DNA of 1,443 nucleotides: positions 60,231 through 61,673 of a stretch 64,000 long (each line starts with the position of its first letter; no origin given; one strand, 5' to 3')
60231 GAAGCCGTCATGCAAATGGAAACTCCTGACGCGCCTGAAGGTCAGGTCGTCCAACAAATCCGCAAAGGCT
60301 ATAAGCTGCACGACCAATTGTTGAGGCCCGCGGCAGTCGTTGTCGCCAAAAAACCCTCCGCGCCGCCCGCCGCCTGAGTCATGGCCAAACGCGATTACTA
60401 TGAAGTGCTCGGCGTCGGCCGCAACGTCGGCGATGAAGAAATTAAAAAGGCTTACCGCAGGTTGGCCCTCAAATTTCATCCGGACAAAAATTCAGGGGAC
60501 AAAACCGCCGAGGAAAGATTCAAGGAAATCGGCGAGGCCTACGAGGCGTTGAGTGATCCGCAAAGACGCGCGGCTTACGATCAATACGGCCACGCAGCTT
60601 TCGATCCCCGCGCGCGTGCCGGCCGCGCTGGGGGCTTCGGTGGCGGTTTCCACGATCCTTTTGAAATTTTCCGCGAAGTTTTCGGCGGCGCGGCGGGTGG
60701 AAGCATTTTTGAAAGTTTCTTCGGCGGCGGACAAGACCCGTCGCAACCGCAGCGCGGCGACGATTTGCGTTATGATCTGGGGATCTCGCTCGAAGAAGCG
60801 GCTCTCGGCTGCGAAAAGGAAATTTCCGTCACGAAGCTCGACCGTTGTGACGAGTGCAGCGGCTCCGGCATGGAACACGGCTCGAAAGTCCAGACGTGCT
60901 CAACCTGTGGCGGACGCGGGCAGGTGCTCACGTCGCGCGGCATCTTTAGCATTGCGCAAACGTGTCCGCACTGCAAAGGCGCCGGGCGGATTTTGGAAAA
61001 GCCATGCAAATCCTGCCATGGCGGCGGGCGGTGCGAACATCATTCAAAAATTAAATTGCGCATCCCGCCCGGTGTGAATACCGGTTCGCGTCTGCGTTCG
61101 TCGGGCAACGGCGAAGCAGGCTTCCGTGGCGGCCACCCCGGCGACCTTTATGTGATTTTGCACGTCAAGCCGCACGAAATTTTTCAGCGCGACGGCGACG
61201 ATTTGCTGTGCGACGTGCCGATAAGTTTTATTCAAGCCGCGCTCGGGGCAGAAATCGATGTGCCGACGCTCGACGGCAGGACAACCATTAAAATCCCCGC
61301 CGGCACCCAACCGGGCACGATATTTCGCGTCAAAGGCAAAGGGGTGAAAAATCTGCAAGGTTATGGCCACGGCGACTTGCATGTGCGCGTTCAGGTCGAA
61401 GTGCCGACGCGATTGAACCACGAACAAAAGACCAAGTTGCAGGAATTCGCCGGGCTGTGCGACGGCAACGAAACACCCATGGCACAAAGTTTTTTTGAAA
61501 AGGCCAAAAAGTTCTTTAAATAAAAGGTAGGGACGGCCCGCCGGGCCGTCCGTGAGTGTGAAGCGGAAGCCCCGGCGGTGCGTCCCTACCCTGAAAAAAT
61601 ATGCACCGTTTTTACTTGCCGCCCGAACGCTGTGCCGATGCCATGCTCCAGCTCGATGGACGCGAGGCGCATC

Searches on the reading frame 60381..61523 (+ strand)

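Call 20: search_protein_families(library=pfam, proteins=[window:60381-61523:+], max_evalue=0.001)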
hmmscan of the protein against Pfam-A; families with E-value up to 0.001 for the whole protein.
window:60381-61523:+ (380 aa): 3 families
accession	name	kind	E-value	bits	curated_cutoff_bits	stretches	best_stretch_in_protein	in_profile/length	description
PF01556.23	DnaJ_C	-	1.1e-52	178.5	26.6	1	129-342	1-152/152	DnaJ C terminal domain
PF00226.36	DnaJ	-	1.1e-28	99.6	27.8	1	5-67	1-63/63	DnaJ domain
PF00684.25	DnaJ_CXXCXGXG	-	9.9e-15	55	32.7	1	156-215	1-64/65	DnaJ central domain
